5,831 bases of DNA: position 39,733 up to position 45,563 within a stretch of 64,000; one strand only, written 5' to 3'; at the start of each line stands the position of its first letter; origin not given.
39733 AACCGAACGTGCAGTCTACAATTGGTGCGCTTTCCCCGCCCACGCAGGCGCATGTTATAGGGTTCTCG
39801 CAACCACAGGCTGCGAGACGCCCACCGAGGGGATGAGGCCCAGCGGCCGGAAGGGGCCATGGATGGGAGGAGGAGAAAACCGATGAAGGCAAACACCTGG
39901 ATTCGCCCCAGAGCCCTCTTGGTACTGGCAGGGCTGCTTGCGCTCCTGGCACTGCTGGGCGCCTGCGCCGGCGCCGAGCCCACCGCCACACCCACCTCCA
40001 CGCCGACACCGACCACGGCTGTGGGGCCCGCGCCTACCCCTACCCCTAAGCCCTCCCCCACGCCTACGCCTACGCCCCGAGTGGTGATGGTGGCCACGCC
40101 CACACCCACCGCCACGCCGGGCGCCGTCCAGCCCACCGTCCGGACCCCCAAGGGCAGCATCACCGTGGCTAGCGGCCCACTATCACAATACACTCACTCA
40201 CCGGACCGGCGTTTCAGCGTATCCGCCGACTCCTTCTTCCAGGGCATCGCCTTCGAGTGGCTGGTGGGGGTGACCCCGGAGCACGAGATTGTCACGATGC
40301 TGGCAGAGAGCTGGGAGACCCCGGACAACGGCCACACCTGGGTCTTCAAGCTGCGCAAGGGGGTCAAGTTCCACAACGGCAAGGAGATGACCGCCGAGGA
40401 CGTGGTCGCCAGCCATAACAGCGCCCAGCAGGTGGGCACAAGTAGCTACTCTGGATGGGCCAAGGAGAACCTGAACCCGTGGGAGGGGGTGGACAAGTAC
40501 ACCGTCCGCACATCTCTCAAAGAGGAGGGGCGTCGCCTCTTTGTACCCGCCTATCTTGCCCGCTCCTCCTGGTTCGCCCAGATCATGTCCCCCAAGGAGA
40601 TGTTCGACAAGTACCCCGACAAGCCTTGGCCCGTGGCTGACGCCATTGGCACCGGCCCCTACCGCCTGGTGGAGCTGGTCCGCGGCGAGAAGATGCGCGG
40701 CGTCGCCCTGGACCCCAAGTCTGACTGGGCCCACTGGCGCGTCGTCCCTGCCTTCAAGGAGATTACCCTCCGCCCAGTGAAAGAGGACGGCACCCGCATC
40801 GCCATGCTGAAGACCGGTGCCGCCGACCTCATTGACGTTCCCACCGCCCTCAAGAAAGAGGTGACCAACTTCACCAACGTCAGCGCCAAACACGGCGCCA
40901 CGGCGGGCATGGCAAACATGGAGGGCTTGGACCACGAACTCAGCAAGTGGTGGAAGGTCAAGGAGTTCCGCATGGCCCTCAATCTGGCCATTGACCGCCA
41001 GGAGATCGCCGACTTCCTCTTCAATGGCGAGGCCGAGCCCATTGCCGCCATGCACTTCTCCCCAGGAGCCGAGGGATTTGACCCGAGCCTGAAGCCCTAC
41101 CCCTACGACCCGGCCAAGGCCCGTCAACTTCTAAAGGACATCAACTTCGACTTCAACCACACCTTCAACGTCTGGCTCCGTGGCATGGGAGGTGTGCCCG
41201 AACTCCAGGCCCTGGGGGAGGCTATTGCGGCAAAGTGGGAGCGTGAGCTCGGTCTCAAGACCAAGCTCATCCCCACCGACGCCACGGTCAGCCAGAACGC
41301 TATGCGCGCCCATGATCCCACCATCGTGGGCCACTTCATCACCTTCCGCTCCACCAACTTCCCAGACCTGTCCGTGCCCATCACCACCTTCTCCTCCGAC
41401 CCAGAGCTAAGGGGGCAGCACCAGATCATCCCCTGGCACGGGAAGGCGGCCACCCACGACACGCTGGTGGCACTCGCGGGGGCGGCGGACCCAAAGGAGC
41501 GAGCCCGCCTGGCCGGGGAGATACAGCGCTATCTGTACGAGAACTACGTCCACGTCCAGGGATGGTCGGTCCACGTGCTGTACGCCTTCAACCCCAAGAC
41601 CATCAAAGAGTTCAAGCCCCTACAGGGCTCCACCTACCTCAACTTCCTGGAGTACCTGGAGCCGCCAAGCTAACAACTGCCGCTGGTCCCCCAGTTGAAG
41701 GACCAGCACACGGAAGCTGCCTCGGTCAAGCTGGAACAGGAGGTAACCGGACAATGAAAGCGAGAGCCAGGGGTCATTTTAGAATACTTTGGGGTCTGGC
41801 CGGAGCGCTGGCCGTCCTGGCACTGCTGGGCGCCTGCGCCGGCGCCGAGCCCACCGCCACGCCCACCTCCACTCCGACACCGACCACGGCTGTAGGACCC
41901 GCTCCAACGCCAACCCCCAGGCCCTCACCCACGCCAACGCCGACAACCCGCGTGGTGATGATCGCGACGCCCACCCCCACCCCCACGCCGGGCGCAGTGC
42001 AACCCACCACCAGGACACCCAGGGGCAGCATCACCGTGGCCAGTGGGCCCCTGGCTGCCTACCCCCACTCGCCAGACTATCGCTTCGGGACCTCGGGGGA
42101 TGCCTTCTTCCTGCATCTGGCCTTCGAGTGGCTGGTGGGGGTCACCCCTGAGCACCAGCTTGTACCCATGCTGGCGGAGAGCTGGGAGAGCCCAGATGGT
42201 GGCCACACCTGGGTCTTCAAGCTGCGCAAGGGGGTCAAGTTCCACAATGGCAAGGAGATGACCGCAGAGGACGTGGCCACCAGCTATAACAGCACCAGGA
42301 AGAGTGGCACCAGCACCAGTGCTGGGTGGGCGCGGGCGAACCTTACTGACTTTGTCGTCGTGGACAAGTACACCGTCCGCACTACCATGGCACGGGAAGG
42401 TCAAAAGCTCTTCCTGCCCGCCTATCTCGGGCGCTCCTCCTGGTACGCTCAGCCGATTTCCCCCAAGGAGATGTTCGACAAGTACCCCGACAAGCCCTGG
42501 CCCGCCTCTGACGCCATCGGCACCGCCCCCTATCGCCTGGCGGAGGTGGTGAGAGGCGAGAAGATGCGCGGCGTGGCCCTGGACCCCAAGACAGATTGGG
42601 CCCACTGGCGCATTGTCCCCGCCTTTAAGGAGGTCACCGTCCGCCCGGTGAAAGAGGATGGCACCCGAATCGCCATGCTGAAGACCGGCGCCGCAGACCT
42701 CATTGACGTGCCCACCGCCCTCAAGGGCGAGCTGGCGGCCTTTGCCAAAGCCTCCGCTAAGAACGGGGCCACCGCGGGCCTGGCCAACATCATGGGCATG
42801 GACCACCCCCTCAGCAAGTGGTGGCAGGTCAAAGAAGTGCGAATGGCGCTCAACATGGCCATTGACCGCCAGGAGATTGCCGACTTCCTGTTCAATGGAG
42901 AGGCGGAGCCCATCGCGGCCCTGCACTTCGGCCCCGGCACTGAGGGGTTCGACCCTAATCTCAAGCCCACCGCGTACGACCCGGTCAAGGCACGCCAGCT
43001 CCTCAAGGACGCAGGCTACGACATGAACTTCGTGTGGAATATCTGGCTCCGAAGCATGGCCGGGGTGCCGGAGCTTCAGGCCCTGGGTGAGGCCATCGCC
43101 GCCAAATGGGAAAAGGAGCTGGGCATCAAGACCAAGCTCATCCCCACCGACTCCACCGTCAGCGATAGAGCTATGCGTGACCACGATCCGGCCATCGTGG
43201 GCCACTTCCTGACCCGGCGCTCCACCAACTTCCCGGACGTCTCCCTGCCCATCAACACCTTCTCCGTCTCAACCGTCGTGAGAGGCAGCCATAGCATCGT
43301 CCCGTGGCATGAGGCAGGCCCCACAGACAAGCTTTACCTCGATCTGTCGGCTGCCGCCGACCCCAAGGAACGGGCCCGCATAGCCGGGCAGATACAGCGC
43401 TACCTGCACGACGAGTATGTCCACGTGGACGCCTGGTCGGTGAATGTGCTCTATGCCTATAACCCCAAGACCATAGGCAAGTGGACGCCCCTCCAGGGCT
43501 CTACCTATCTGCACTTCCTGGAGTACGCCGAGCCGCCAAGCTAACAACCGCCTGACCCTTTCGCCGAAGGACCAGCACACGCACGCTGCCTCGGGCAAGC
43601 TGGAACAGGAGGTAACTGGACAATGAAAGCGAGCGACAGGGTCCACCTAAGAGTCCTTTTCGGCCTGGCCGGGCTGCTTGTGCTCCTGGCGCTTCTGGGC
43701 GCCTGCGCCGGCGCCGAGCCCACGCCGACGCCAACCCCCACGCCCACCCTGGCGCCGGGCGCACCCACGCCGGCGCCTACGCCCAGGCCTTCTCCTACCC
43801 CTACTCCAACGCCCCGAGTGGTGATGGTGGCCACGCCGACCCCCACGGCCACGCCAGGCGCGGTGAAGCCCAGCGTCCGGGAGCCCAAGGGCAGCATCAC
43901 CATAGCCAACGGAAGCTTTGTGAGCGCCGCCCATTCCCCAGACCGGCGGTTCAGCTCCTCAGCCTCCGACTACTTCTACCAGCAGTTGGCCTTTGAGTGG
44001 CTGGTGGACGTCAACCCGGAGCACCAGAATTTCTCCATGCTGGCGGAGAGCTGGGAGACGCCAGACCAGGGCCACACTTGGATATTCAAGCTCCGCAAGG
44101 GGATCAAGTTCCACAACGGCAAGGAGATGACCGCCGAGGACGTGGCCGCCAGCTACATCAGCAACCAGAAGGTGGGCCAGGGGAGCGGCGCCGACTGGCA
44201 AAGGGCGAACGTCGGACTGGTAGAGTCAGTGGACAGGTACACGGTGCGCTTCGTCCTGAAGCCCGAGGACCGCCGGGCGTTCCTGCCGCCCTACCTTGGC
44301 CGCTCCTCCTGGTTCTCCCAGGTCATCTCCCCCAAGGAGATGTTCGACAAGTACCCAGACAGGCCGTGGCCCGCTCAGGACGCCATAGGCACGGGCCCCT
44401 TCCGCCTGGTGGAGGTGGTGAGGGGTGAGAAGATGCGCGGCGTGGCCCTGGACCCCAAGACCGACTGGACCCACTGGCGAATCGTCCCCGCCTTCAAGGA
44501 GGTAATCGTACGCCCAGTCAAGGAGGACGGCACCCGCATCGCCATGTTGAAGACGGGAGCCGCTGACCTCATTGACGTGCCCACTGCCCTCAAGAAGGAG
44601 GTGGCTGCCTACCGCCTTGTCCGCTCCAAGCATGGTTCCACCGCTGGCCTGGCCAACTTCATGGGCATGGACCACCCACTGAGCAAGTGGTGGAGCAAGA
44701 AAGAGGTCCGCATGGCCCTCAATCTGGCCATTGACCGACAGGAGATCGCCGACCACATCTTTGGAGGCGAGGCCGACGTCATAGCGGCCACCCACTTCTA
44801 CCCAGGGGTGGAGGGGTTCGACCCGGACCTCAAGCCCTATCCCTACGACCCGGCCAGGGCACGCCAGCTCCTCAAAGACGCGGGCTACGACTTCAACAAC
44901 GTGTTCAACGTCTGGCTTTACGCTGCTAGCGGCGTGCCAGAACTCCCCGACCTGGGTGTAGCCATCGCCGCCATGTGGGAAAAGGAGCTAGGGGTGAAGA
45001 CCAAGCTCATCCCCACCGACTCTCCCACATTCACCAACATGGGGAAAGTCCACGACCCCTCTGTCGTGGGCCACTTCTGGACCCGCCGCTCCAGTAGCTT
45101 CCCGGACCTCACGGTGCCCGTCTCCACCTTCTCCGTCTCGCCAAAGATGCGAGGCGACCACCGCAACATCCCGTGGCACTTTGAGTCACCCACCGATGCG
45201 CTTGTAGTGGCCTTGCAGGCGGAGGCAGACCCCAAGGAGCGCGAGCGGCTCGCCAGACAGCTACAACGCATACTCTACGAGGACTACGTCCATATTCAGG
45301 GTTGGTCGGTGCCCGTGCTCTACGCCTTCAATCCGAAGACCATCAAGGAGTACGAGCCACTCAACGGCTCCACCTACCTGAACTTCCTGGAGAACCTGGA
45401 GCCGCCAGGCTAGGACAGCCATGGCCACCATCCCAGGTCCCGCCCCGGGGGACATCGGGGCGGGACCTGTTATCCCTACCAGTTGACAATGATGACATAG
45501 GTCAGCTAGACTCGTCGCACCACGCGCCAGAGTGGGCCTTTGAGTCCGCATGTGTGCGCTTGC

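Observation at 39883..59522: Nine tandem paralogous family-5 solute-binding lipoproteins around one ABC permease pair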

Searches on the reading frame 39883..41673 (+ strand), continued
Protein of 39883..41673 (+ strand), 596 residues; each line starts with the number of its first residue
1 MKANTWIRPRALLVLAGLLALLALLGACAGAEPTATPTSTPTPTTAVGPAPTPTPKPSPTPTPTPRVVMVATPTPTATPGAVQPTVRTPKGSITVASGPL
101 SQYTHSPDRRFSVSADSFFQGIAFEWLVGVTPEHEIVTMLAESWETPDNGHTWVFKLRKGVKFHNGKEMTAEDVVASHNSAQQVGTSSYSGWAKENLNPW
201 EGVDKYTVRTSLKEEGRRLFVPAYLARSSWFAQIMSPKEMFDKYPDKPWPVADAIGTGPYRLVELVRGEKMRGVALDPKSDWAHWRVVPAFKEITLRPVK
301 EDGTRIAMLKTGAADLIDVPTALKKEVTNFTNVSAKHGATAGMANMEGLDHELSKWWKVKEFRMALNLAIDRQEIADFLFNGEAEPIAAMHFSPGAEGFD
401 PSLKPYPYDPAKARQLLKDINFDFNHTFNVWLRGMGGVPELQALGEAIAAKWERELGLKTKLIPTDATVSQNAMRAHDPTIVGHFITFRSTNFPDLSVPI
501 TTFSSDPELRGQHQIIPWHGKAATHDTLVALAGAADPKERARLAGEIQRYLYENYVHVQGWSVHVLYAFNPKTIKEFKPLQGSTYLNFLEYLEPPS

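Call 39: search_protein_families(library=pfam, proteins=[L052:1157-2329:-, L052:2846-3967:+, L052:14423-15523:-, L052:15664-16875:-, L052:17676-19124:+, L052:19081-20517:+, L073:13418-15517:-, L073:15587-17509:+, L073:18009-19304:-, L073:18962-20218:-])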
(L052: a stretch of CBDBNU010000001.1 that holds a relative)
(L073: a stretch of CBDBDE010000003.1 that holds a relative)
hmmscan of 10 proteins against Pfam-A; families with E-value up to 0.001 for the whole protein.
L052:1157-2329:- (390 aa): 2 families
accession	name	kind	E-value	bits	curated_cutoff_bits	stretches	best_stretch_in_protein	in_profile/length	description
PF02481.21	DNA_processg_A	-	9.9e-79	263.9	29.6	1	71-277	2-211/212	DNA recombination-mediator protein A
PF17782.7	DprA_WH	-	1.5e-17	63.8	22.9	1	319-377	3-61/61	DprA winged helix domain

L052:2846-3967:+ (373 aa): 1 family
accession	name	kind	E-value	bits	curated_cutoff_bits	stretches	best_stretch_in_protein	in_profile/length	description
PF04909.20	Amidohydro_2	-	3.2e-25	89.9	26.4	1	118-372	52-289/289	Amidohydrolase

L052:14423-15523:- (366 aa): 4 families
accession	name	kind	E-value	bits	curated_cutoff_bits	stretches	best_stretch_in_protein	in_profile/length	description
PF01408.29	GFO_IDH_MocA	-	1.1e-24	87.9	24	1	6-128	1-119/120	Oxidoreductase family, NAD-binding Rossmann fold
PF22685.1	Gal80p_C-like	-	7.7e-18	65.6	29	1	135-271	1-149/152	Gal80p, C-terminal domain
PF22725.1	GFO_IDH_MocA_C3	-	4.7e-12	46.4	27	1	138-270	2-123/124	GFO/IDH/MocA C-terminal domain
PF02894.22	GFO_IDH_MocA_C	-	1.2e-09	38.8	22.9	1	141-365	1-218/218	Oxidoreductase family, C-terminal alpha/beta domain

L052:15664-16875:- (403 aa): 2 families
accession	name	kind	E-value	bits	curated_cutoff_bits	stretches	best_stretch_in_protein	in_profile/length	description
PF01979.26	Amidohydro_1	-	2.2e-36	126.2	25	1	56-388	1-328/345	Amidohydrolase family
PF07969.17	Amidohydro_3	-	4.9e-10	39.9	29.7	1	188-383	253-449/472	Amidohydrolase family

L052:17676-19124:+ (482 aa): 1 family
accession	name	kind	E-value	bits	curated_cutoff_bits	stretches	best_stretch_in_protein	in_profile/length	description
PF04909.20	Amidohydro_2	-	7.4e-32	111.7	26.4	1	177-479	16-288/289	Amidohydrolase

L052:19081-20517:+ (478 aa): 1 family
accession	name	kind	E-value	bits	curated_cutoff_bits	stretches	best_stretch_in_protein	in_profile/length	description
PF00202.27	Aminotran_3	-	6e-55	187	30.5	1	64-405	4-351/403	Aminotransferase class-III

L073:13418-15517:- (699 aa): 17 families
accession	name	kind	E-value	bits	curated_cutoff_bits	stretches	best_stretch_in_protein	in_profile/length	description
PF13414.12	TPR_11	-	1.4e-24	86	26.8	1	531-566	7-42/42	TPR repeat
PF13431.12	TPR_17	-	1.1e-20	72.6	24.4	0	543-570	4-31/34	Tetratricopeptide repeat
PF00515.34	TPR_1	-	2.5e-20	71.8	27.8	0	553-583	2-32/34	Tetratricopeptide repeat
PF14559.12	TPR_19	-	3.5e-18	66.1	25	0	457-495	4-42/68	Tetratricopeptide repeat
PF07719.23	TPR_2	-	5.8e-18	63.9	27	0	553-583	2-32/34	Tetratricopeptide repeat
PF13371.12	TPR_9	-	4.5e-17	62.3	35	1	530-583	7-60/73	Tetratricopeptide repeat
PF13432.12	TPR_16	-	3e-16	59.9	32.7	1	530-584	9-63/65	Tetratricopeptide repeat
PF13181.12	TPR_8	-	1.4e-13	50.2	25.7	0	332-356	3-27/34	Tetratricopeptide repeat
PF13428.12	TPR_14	-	8.5e-10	38.8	23.5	0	332-356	3-27/44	Tetratricopeptide repeat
PF13424.12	TPR_12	-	5.9e-09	36.4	30.1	0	522-581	8-74/77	Tetratricopeptide repeat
PF13174.12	TPR_6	-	2.9e-08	34.3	26.3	0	332-353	2-23/33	Tetratricopeptide repeat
PF13176.12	TPR_7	-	7.8e-08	32.3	27.9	0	443-475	1-32/36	Tetratricopeptide repeat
PF23914.1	TPR_CcmH_CycH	-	2.2e-05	24.8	42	0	421-480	64-123/158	Cytochrome c-type biogenesis protein H TPR domain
PF13560.12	HTH_31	-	0.00022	21.9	27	1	3-67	1-64/64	Helix-turn-helix domain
PF09976.15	TPR_21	-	0.00054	20.2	25.5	0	300-355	83-138/193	Tetratricopeptide repeat-like domain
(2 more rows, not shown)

L073:15587-17509:+ (640 aa): 4 families
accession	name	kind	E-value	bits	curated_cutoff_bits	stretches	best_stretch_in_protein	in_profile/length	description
PF12034.13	YfbK_C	-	9.8e-36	124.1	25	1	470-613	2-164/184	Uncharacterized protein YfbK, C-terminal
PF12450.13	vWF_A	-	1e-30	106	25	1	188-272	7-91/94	von Willebrand factor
PF00092.34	VWA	-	3.8e-18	66.7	23.8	1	294-459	2-168/174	von Willebrand factor type A domain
PF13519.12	VWA_2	-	8e-17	62.3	27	1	294-398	1-106/107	von Willebrand factor type A domain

L073:18009-19304:- (431 aa): 0 families

L073:18962-20218:- (418 aa): 3 families
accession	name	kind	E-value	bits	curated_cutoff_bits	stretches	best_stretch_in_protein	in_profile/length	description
PF07662.18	Nucleos_tra2_C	-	4.9e-66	222.9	32.3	1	211-413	1-212/213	Na+ dependent nucleoside transporter C-terminus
PF01773.25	Nucleos_tra2_N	-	1e-22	80.8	27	1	11-83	1-73/74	Na+ dependent nucleoside transporter N-terminus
PF07670.19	Gate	-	1.9e-15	57.6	29.6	1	103-201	1-101/104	Nucleoside recognition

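Call 60: find_encoding_contigs(protein=P0018, flank=10000, max_places=3)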
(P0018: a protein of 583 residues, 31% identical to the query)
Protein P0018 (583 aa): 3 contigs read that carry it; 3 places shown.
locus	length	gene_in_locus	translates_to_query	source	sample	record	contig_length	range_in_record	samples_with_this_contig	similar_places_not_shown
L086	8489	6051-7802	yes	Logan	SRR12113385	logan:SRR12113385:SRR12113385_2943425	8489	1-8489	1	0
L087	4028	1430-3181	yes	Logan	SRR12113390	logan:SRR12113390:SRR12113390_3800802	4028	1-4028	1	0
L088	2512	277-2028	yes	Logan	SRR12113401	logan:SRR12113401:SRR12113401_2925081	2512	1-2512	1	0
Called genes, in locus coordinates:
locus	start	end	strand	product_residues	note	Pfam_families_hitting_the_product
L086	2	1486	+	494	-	?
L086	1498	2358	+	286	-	PF01875:Memo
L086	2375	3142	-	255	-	PF23023:Anti-Pycsar_Apyc1 (weak), PF00753:Lactamase_B, PF13483:Lactamase_B_3 (weak), PF12706:Lactamase_B_2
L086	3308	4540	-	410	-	PF02515:CoA_transf_3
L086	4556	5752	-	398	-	PF02515:CoA_transf_3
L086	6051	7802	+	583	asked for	PF00496:SBP_bac_5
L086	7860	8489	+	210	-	?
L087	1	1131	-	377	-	?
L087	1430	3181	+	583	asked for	PF00496:SBP_bac_5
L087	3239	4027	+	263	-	?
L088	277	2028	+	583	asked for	PF00496:SBP_bac_5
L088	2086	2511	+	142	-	?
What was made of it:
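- Another SBP5 gene of the same MAG sits next to two CoA-transferases (call 60).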

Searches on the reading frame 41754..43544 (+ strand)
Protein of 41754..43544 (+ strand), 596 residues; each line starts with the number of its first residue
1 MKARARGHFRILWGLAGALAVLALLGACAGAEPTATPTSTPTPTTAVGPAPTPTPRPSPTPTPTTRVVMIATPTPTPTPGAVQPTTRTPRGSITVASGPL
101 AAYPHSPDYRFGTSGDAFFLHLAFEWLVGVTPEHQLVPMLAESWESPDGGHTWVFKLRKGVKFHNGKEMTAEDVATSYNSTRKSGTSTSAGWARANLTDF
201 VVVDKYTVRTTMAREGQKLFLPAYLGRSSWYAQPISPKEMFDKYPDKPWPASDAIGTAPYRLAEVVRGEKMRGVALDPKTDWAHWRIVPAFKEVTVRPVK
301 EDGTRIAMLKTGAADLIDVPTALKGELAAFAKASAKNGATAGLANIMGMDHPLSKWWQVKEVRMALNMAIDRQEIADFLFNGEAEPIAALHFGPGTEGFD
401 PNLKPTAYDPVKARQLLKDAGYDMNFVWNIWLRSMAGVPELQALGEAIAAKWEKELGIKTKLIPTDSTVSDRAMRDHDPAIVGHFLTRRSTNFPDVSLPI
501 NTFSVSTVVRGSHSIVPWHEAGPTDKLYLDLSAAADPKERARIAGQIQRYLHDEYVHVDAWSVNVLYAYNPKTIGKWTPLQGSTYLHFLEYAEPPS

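Call 9: search_protein_families(library=ncbifam, proteins=[window:41754-43544:+])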
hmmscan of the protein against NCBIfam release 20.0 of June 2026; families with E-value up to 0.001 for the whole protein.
window:41754-43544:+ (596 aa): 11 families
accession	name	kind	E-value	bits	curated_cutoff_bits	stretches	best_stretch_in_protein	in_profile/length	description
TIGR02294.1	nickel_nikA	equivalog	1.8e-27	96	393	1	121-425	33-330/501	nickel ABC transporter substrate-binding protein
NF045468.1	Opp5A_nikA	equivalog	5.2e-26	91.2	600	1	125-424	46-320/488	nickel ABC transporter substrate-binding protein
NF011942.0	PRK15413.1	equivalog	5.8e-26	91.2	594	1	125-432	60-353/512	glutathione ABC transporter substrate-binding protein GsiB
TIGR04028.1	SBP_KPN_01854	hypoth_equivalog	6.2e-22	77.8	468.5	1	135-572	43-489/509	TIGR04028 family ABC transporter substrate-binding protein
NF045467.1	Opp4A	equivalog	2.6e-21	75.5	650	1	113-462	56-430/556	oligopeptide ABC transporter substrate-binding protein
NF047575.1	opine_bind_CntA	exception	3.2e-20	72.2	800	1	123-425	65-363/535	staphylopine-dependent metal ABC transporter substrate-binding lipoprotein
NF043070.1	DppA_dipep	equivalog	9.9e-19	67.3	1005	1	134-553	72-496/535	dipeptide ABC transporter periplasmic-binding protein DppA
NF011689.0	PRK15109.1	equivalog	8.3e-16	57.7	560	2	253-476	211-427/547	ABC transporter substrate-binding protein SapA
NF007287.0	PRK09755.1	equivalog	2e-11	43.5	1098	1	123-186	63-126/535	ABC transporter substrate-binding protein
NF011684.0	PRK15104.1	equivalog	4.9e-10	38.7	947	1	124-465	70-421/543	oligopeptide ABC transporter substrate-binding protein OppA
NF010149.0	PRK13626.1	equivalog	0.00072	18.3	476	1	136-183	164-210/552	HTH-type transcriptional regulator SgrR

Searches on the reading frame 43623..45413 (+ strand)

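Call 9: search_protein_families(library=ncbifam, proteins=[window:43623-45413:+])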
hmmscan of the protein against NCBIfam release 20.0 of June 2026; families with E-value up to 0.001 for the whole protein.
window:43623-45413:+ (596 aa): 11 families
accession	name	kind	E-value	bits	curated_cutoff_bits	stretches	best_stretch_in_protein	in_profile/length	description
TIGR02294.1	nickel_nikA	equivalog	5.2e-28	97.8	393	1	115-424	27-329/501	nickel ABC transporter substrate-binding protein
NF011942.0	PRK15413.1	equivalog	8.3e-27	94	594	1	110-557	50-477/512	glutathione ABC transporter substrate-binding protein GsiB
NF045468.1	Opp5A_nikA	equivalog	1.2e-25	90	600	1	125-425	46-321/488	nickel ABC transporter substrate-binding protein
NF045467.1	Opp4A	equivalog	3.1e-25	88.4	650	2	252-484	205-455/556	oligopeptide ABC transporter substrate-binding protein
NF047575.1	opine_bind_CntA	exception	4.7e-21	74.9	800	1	120-426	62-364/535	staphylopine-dependent metal ABC transporter substrate-binding lipoprotein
NF043070.1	DppA_dipep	equivalog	1.3e-20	73.4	1005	1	139-554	77-497/535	dipeptide ABC transporter periplasmic-binding protein DppA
TIGR04028.1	SBP_KPN_01854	hypoth_equivalog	2.5e-19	69.3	468.5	1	139-572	47-489/509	TIGR04028 family ABC transporter substrate-binding protein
NF011689.0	PRK15109.1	equivalog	3.1e-17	62.5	560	1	89-436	34-386/547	ABC transporter substrate-binding protein SapA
NF011684.0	PRK15104.1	equivalog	4.5e-15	55.4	947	1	123-577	69-520/543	oligopeptide ABC transporter substrate-binding protein OppA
NF007287.0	PRK09755.1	equivalog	1.9e-13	50.1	1098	2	124-176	64-116/535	ABC transporter substrate-binding protein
NF010149.0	PRK13626.1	equivalog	5.9e-06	25.2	476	1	123-264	150-275/552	HTH-type transcriptional regulator SgrR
